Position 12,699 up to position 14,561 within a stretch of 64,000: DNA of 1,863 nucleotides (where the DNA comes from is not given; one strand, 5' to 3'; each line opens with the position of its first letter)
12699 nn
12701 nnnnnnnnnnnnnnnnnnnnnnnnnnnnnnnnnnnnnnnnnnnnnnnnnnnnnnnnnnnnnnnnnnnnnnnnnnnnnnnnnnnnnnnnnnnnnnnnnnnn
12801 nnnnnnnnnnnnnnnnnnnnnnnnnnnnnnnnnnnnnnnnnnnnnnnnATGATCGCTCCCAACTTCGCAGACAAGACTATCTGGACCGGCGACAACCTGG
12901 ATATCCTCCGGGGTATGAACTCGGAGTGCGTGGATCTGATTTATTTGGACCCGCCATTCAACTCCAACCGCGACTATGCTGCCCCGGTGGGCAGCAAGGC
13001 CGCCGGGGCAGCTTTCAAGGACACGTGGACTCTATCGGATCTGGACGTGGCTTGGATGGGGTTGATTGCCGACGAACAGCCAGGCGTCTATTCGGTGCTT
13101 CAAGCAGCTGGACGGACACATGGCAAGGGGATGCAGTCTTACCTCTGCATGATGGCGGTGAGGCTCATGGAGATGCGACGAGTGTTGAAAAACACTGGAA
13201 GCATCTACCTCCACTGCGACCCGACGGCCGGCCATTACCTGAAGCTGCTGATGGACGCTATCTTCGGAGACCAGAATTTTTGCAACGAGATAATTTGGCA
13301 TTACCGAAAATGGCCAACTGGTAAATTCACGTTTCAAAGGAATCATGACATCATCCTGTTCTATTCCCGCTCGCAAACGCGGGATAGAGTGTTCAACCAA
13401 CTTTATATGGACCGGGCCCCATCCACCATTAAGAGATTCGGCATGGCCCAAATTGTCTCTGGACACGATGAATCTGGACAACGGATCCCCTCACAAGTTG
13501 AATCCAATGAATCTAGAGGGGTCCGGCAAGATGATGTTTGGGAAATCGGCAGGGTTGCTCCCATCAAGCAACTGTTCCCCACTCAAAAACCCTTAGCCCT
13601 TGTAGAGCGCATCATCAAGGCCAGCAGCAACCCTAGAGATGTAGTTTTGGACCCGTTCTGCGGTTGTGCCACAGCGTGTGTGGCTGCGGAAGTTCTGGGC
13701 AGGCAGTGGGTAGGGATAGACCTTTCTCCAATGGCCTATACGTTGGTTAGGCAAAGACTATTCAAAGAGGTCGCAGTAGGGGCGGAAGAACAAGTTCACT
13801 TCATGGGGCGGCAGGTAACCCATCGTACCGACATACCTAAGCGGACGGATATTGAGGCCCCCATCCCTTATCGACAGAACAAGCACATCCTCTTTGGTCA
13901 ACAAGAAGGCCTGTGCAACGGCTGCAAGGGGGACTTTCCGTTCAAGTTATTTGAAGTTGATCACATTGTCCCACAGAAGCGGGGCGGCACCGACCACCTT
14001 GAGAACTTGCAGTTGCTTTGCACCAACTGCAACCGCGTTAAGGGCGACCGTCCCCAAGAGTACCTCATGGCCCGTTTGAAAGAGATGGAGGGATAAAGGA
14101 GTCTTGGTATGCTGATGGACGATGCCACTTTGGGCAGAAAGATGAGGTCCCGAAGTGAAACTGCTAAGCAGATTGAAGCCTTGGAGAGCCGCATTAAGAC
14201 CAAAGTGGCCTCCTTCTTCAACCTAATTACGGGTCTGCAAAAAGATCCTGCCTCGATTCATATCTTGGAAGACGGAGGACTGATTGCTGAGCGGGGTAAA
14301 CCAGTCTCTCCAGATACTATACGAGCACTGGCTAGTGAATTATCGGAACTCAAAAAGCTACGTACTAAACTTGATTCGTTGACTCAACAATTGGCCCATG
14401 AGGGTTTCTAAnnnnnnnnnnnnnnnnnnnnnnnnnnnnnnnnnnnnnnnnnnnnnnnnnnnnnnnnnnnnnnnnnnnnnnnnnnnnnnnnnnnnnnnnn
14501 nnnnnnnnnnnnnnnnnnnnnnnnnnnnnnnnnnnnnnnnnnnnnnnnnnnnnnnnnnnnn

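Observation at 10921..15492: Lower-GC six-ORF operon with three distinct DNA methyltransferases, an HNH fusion and two unknown proteins, next to a tRNA pair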

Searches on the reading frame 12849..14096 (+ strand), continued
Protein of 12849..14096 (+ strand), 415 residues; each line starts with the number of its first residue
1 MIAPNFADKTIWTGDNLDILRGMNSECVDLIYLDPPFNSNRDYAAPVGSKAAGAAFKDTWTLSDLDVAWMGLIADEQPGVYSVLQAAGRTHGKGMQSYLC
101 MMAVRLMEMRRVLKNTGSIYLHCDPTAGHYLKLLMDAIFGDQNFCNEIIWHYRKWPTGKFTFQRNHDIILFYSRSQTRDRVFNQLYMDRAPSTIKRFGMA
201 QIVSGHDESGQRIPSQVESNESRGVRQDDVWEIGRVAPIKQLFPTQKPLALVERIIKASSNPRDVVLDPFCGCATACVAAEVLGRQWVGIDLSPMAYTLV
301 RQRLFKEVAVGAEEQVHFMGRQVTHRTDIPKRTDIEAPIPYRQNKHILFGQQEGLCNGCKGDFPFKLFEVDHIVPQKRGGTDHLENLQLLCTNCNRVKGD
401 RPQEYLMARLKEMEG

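Call 24: find_encoding_contigs(protein=P0064, flank=8000, max_places=2)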
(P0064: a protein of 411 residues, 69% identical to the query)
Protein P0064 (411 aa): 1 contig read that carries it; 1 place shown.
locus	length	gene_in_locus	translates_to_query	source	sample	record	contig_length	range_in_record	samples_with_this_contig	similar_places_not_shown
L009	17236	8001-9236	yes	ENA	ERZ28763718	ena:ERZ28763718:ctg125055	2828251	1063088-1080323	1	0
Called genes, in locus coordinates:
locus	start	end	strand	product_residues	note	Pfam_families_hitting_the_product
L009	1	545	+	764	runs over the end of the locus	PF01315:Ald_Xan_dh_C, PF02738:MoCoBD_1, PF20256:MoCoBD_2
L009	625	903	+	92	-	PF02597:ThiS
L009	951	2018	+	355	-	PF08240:ADH_N, PF16912:Glu_dehyd_C, PF00107:ADH_zinc_N, PF13602:ADH_zinc_N_2 (weak)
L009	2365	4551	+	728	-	PF02449:Glyco_hydro_42, PF08532:Glyco_hydro_42M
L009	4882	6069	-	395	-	PF02746:MR_MLE_N, PF13378:MR_MLE_C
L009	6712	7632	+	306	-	PF12760:Zn_ribbon_IS1595, PF12762:DDE_Tnp_IS1595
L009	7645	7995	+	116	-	-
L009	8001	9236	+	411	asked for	PF01555:N6_N4_Mtase, PF01844:HNH, PF14279:HNH_5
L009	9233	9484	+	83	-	-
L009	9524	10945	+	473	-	PF01425:Amidase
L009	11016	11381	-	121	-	PF00190:Cupin_1 (weak), PF21621:MPI_cupin_dom (weak), PF02311:AraC_binding, PF07883:Cupin_2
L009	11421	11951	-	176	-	PF14340:DUF4395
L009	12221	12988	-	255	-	PF05721:PhyH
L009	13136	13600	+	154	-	PF14588:YjgF_endoribonc, PF01042:Ribonuc_L-PSP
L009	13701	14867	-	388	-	PF01266:DAO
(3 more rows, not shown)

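Call 25: find_encoding_contigs(protein=P0073, flank=8000, max_places=2)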
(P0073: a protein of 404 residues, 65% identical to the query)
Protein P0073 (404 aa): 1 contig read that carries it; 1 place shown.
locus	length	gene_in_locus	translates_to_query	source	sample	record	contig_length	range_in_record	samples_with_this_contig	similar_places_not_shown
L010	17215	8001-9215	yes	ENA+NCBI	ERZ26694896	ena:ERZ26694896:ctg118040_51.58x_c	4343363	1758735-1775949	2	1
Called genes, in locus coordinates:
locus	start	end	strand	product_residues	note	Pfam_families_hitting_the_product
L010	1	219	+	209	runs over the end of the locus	-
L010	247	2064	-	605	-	-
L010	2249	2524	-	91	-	PF10387:DUF2442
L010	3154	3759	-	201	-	-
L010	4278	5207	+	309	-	PF01156:IU_nuc_hydro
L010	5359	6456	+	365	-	-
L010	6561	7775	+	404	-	PF01555:N6_N4_Mtase, PF01844:HNH, PF13395:HNH_4 (weak), PF14279:HNH_5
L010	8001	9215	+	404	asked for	PF01555:N6_N4_Mtase, PF01844:HNH, PF13395:HNH_4 (weak), PF14279:HNH_5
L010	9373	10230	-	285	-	PF13276:HTH_21, PF00665:rve, PF13683:rve_3, PF13333:rve_2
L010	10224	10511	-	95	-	PF01527:HTH_Tnp_1, PF13518:HTH_28 (faint)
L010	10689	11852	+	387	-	PF01380:SIS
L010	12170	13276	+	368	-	PF07510:GmrSD_C, PF05901:Excalibur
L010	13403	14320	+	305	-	PF00294:PfkB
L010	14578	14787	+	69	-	-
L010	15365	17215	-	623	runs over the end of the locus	PF13522:GATase_6, PF13537:GATase_7, PF00733:Asn_synthase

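Call 36: search_dna_similar(query=window:12849-14096:+, collection=phages, mode=protein, max_rows=12)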
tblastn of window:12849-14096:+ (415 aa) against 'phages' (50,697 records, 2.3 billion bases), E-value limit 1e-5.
Records with a match: 354; places in all: 357; records where one place covers at least 80% of the query: 2.
Best place of each record, by identity: <60% 354.
By first word of the organism name: Mycobacterium 45; Staphylococcus 36; Campylobacter 31; Gordonia 27; Streptomyces 22; Flavobacterium 16; Vibrio 13; Bacteriophage 12; Escherichia 11; Lactococcus 10; and 58 more.
By host as written in the record: - 47; Mycobacterium smegmatis mc2 155 25; Gordonia terrae 3612 18; Streptomyces lividans JI 1326 15; Staphylococcus aureus 15; Campylobacter jejuni NCTC12662 14; Lactococcus lactis 10; Mycobacterium smegmatis mc#155 9; and 115 more.
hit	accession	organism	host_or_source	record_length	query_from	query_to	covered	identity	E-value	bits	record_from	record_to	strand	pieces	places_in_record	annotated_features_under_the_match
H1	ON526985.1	Streptomyces phage Ejemplo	Streptomyces griseus ATCC 10137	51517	11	329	69%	42.7%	1e-32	231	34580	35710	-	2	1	47: DNA methyltransferase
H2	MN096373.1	Streptomyces phage TuanPN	Streptomyces griseus ATCC 10137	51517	11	329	69%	42.7%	1e-32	231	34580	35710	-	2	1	47: DNA methylase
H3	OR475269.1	Streptomyces phage BarryBee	Streptomyces lividans JI 1326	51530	11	329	69%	42.7%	1e-32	231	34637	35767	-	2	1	51: DNA methyltransferase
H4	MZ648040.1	Streptomyces phage Triste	Streptomyces lividans JI 1326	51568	11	329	69%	42.7%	1e-32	231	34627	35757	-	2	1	49: DNA methylase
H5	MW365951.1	Streptomyces phage Hippo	Streptomyces lividans JI 1326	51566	11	336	79%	36.6%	2e-57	209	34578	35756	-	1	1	48: methyltransferase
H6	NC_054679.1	Streptomyces phage Werner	Streptomyces lividans JI 1326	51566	11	336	79%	36.6%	2e-57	209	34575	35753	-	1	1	48: DNA methyltransferase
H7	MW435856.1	Streptomyces phage Werner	Streptomyces lividans JI 1326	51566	11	336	79%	36.6%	2e-57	209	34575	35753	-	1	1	48: methyltransferase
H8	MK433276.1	Streptomyces phage Asten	Streptomyces griseus ATCC 10137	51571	11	336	79%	36.3%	7e-55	201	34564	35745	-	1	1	48: DNA methylase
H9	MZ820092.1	Streptomyces phage SarahRose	Streptomyces lividans JI 1326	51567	11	336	79%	36.0%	2e-54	200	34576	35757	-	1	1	48: DNA methylase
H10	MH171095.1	Streptomyces phage Maneekul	Streptomyces xanthochromogenes NRRL ...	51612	11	336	79%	36.0%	2e-54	200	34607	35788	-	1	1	48: DNA methylase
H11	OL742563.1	Streptomyces phage Snorlax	Streptomyces lividans JI 1326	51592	11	336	79%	35.5%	1e-53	197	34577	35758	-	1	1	48: DNA methylase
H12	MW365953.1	Streptomyces phage Dwayne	Streptomyces lividans JI 1326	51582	11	336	79%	35.5%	1e-53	197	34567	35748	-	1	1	48: DNA methylase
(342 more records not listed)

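Call 77: search_protein_families(library=pfam, proteins=[L019:10872-11936:+, L019:12059-12556:+, L021:11020-11487:+], max_evalue=0.01)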
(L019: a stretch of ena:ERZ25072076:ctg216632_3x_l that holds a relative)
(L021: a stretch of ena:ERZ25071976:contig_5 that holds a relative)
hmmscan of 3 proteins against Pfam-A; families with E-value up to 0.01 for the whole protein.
L019:10872-11936:+ (354 aa): 1 family
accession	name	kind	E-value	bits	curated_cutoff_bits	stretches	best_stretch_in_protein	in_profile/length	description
PF09566.16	RE_SacI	-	2.6e-20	73.9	19.3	1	17-276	21-272/276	SacI restriction endonuclease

L019:12059-12556:+ (165 aa): 0 families

L021:11020-11487:+ (155 aa): 1 family
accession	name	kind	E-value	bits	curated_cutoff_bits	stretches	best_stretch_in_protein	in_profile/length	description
PF09195.17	Endonuc-BglII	-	4.2e-30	105.1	26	1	12-154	41-163/163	Restriction endonuclease BglII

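Call 94: find_related_loci(query=A5, collection=viral_contigs, flank=6000)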
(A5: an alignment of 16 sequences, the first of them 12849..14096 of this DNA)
Query A5 (415 aa) in viral_contigs; peptide patterns used: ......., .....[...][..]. (x = any residue, [..] = any of these).
142 stretches matched a pattern; 73 encode a relative of the query (tblastn E <= 1e-3); 73 distinct loci.
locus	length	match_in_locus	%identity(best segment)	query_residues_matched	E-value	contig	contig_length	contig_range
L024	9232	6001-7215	52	3-411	1e-131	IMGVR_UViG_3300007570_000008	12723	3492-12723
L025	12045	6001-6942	43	4-304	1e-69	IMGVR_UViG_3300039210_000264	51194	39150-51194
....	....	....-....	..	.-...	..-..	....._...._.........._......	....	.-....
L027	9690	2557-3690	38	11-324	8e-67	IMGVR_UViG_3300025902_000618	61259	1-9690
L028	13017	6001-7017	42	9-304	9e-67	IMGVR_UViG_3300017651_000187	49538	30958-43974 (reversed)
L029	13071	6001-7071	41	8-306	3e-67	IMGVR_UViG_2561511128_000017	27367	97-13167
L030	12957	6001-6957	40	8-305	5e-64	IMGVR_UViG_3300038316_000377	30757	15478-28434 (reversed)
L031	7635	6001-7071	40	11-309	2e-67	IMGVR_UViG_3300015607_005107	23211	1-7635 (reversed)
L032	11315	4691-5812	38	11-320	8e-63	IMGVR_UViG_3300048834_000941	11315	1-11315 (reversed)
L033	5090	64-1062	39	10-325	1e-62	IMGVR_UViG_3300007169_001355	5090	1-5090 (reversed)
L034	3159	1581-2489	42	6-305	5e-63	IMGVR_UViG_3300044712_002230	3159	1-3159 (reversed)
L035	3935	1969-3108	37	7-324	2e-62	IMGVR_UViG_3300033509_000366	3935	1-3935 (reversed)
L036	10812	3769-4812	39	5-324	2e-62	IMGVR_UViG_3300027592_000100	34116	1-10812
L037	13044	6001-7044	39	5-324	2e-62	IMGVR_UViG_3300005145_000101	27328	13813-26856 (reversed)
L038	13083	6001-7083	38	4-304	2e-61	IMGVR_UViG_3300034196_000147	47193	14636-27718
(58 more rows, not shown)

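Call 96: search_protein_families(library=pfam, proteins=[L024:1216-3819:-, L024:870-1475:-, L024:3812-4318:-, L024:4371-4712:-, L024:4752-5195:-, L024:4821-5792:+, L024:5974-7227:+, L024:7567-8079:+, L024:8076-8582:-, L024:8745-9221:-], max_evalue=0.001)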
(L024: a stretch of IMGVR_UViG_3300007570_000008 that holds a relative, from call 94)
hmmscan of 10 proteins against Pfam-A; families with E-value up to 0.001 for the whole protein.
L024:1216-3819:- (867 aa): 1 family
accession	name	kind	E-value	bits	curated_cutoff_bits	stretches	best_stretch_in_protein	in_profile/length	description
PF20155.4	TMP_3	-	3.5e-46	157.8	41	1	131-324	3-189/192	Tape measure protein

L024:870-1475:- (201 aa): 1 family
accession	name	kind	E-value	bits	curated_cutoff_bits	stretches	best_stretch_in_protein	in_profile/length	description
PF09718.15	Tape_meas_lam_C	-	7.5e-07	29.6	23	1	3-54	24-75/76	Lambda phage tail tape-measure protein (Tape_meas_lam_C)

L024:3812-4318:- (168 aa): 0 families

L024:4371-4712:- (113 aa): 0 families

L024:4752-5195:- (147 aa): 0 families

L024:4821-5792:+ (323 aa): 3 families
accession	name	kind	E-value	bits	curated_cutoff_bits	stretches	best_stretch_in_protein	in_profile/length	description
PF12762.13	DDE_Tnp_IS1595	-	1.1e-39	136.4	27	1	140-284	3-153/153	ISXO2-like transposase domain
PF12760.12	Zn_ribbon_IS1595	-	1.6e-10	41.2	25.4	1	24-70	1-45/46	Transposase zinc-ribbon domain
PF09723.15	Zn_ribbon_8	-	0.00048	20.5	34.4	0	38-53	23-38/41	Zinc ribbon domain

L024:5974-7227:+ (417 aa): 5 families
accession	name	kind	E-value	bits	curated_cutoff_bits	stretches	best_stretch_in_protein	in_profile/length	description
PF01555.25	N6_N4_Mtase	-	1.1e-39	137.1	26.7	1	35-309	1-218/221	DNA methylase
PF01844.29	HNH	-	1.5e-14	54.3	21.4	1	359-404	1-47/47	HNH endonuclease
PF14279.12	HNH_5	-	5.2e-13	49.2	27.5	1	359-410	1-52/56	HNH endonuclease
PF13395.12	HNH_4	-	4.8e-06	26.9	22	1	367-404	15-51/54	HNH endonuclease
PF02945.21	Endonuclease_7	-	2.2e-05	24.7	23.6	1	342-404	8-66/82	Recombination endonuclease VII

L024:7567-8079:+ (170 aa): 0 families

L024:8076-8582:- (168 aa): 0 families

L024:8745-9221:- (158 aa): 0 families

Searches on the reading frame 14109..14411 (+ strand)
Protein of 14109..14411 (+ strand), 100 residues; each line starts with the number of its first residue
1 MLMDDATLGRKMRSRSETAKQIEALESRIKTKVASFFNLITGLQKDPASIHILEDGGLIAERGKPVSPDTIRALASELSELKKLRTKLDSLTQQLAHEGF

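Call 4: search_protein_families(library=pfam, proteins=[window:14109-14411:+], max_evalue=0.1)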
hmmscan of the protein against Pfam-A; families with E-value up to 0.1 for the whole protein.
window:14109-14411:+ (100 aa): 2 families
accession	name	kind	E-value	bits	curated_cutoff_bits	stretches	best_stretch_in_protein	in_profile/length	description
PF06005.17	ZapB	-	0.022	15.6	31.5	0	69-98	18-47/71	Cell division protein ZapB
PF10393.14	Matrilin_ccoil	-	0.055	13.6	26.3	0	79-97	22-40/45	Trimeric coiled-coil oligomerisation domain of matrilin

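Call 5: search_protein_families(library=padloc, proteins=[window:14109-14411:+], max_evalue=0.1)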
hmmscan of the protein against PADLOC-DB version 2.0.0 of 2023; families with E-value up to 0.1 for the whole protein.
window:14109-14411:+ (100 aa): 0 families

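Call 6: search_protein_families(library=ncbifam, proteins=[window:14109-14411:+], max_evalue=0.1)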
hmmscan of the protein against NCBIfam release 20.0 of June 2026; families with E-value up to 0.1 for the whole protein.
window:14109-14411:+ (100 aa): 0 families

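Call 7: search_protein_families(library=phrogs, proteins=[window:14109-14411:+], max_evalue=0.1)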
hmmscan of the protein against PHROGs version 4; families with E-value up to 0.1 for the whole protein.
window:14109-14411:+ (100 aa): 1 family
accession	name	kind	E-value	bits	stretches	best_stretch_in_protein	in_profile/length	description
phrog_35382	-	unknown function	0.018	16.4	0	11-51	45-80/89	-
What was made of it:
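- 14109..14411 (+): ORF5: 100-aa predicted helical protein with a good AGGAG ribosome-binding site and no relatives. No family hit (calls 4-7).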

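Call 77: search_protein_families(library=pfam, proteins=[L019:10872-11936:+, L019:12059-12556:+, L021:11020-11487:+], max_evalue=0.01)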
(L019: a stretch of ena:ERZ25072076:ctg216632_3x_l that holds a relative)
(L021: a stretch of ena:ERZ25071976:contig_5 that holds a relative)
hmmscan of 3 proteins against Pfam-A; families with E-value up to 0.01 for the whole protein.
L019:10872-11936:+ (354 aa): 1 family
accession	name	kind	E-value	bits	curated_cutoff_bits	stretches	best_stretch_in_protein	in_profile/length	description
PF09566.16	RE_SacI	-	2.6e-20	73.9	19.3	1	17-276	21-272/276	SacI restriction endonuclease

L019:12059-12556:+ (165 aa): 0 families

L021:11020-11487:+ (155 aa): 1 family
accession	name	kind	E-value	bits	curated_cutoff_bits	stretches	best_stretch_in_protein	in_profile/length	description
PF09195.17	Endonuc-BglII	-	4.2e-30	105.1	26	1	12-154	41-163/163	Restriction endonuclease BglII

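Call 79: search_dna_similar(query=window:14109-14411:+, collection=plasmids, mode=protein, max_evalue=1, max_rows=8)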
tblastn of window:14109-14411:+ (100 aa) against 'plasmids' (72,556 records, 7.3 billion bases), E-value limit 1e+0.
No match.
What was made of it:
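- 14109..14411 (+): No plasmid match (call 79).
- Tried and rejected: None on plasmids (call 79).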

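Call 80: find_related_loci(query=window:14109-14411:+, collection=metagenome_contigs, flank=6000)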
Query window:14109-14411:+ (100 aa) in metagenome_contigs; peptide patterns used: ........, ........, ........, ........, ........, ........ (x = any residue, [..] = any of these).
600 stretches matched a pattern (row limit reached: there are more); 2 encode a relative of the query (tblastn E <= 1e-3); 2 distinct loci.
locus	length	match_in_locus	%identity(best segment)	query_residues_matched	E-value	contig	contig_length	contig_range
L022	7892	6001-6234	30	8-96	5e-7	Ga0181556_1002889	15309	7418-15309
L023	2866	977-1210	30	8-96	5e-7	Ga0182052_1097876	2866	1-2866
